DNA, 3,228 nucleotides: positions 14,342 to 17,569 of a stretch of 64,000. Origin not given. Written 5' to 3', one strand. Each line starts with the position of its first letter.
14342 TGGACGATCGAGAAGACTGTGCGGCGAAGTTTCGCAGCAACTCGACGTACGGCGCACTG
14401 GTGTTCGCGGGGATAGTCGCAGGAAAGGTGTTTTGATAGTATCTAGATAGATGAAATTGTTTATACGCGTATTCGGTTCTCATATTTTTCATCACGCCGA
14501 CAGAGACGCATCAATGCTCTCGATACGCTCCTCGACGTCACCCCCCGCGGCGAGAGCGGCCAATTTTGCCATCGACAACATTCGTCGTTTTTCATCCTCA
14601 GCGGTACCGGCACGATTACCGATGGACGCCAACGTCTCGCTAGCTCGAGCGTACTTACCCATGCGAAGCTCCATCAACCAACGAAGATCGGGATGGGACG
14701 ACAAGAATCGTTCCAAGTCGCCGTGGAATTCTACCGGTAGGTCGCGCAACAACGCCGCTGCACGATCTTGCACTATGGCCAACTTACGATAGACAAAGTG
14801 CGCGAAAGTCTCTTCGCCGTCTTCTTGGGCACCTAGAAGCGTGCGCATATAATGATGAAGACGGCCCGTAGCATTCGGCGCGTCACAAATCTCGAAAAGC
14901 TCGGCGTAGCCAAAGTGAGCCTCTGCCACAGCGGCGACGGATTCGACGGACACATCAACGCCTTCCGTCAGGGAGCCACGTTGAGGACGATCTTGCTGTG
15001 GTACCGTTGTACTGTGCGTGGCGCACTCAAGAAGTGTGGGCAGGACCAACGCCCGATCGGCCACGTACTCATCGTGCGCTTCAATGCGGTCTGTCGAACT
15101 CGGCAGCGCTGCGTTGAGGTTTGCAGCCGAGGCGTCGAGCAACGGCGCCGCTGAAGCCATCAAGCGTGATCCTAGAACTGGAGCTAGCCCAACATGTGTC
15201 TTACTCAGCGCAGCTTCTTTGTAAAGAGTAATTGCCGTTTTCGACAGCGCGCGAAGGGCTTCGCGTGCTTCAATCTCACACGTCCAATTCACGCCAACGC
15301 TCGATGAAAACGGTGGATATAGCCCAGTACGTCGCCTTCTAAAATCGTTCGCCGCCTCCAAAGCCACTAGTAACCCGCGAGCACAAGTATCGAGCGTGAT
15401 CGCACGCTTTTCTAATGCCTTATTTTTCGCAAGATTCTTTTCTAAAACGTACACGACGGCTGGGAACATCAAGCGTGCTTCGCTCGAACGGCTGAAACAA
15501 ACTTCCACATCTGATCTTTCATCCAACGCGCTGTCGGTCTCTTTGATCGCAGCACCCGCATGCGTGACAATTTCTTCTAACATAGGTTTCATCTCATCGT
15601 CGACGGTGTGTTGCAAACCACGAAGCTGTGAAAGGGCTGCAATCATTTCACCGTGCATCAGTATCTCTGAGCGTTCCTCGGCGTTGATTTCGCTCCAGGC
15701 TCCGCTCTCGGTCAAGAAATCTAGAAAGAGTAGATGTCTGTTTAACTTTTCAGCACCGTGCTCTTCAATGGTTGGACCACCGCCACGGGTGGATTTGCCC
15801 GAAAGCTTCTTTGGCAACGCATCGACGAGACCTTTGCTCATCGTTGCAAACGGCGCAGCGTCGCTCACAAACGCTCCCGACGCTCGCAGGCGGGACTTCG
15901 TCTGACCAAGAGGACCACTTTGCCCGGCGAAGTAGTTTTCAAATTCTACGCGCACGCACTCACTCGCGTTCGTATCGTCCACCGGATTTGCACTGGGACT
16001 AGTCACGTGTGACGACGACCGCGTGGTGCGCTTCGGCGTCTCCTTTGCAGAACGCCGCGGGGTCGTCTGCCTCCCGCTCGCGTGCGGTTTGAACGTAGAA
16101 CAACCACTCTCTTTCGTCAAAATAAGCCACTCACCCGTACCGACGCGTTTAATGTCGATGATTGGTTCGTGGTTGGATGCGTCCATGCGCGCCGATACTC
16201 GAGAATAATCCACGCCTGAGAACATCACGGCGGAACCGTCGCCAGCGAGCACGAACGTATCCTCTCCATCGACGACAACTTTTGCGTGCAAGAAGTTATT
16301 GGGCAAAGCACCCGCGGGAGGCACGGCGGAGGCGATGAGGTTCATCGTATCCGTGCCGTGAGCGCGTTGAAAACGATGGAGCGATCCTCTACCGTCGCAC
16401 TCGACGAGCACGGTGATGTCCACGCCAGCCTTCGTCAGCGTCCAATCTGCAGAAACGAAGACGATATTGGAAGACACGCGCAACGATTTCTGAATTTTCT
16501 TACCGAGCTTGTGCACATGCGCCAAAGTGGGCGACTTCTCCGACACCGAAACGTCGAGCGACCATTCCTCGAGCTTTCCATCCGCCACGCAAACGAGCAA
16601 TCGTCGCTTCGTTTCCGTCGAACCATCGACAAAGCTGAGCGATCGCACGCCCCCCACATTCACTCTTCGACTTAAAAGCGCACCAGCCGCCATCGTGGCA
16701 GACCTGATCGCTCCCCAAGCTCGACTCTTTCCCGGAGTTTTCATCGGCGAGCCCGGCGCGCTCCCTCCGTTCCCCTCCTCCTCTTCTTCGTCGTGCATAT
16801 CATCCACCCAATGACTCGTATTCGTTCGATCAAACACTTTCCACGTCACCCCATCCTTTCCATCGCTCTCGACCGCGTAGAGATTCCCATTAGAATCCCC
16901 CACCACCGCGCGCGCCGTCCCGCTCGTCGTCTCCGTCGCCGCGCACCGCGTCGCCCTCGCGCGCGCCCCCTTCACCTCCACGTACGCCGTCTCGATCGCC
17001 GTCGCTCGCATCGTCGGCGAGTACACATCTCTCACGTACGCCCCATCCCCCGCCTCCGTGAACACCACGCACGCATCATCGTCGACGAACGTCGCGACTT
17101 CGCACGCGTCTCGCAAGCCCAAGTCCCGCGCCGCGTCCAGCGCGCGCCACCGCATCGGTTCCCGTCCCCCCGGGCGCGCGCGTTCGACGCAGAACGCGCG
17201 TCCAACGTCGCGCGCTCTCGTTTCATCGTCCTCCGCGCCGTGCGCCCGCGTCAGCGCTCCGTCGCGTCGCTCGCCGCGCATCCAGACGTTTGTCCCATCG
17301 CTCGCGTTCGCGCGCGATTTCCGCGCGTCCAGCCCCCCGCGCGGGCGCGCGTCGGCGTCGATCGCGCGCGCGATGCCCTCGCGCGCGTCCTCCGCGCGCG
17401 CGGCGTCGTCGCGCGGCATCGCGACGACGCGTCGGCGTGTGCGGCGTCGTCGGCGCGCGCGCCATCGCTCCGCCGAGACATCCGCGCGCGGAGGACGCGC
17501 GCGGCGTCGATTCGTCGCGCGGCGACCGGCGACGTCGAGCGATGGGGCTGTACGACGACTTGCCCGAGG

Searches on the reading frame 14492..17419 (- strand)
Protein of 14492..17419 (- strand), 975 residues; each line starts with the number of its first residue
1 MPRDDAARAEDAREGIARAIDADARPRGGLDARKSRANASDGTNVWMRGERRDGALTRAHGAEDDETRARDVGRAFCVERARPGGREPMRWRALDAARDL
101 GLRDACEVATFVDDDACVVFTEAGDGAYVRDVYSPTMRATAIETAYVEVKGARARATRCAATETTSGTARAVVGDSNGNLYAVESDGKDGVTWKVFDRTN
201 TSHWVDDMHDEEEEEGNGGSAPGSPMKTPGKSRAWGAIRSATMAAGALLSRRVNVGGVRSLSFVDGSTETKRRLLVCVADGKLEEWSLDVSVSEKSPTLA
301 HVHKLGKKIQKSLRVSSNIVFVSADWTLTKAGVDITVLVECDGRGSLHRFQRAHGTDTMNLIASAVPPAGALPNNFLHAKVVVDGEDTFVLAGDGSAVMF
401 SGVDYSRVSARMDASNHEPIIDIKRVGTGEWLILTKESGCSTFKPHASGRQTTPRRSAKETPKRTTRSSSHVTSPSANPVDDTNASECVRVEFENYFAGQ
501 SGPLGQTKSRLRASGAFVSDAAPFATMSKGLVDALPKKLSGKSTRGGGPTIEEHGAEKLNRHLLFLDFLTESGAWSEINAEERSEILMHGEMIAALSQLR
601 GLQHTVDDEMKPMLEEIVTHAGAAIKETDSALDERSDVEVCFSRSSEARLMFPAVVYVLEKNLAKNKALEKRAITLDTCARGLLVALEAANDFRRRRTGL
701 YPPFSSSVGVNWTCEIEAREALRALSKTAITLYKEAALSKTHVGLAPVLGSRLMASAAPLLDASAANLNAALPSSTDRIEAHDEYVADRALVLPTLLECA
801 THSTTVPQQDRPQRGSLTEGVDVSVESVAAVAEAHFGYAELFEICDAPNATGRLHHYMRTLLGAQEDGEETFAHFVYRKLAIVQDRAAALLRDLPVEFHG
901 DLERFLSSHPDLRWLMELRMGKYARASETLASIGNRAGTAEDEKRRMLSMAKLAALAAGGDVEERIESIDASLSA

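Call 54: search_protein_families(library=pfam, proteins=[window:14492-17419:-], max_evalue=0.001)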
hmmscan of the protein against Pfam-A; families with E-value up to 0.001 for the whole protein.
window:14492-17419:- (975 aa): 1 family
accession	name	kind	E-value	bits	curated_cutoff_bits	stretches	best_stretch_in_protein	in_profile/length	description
PF03177.20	Nucleoporin_C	-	6.8e-05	22.2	25.9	1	862-958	337-428/672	Non-repetitive/WGA-negative nucleoporin C-terminal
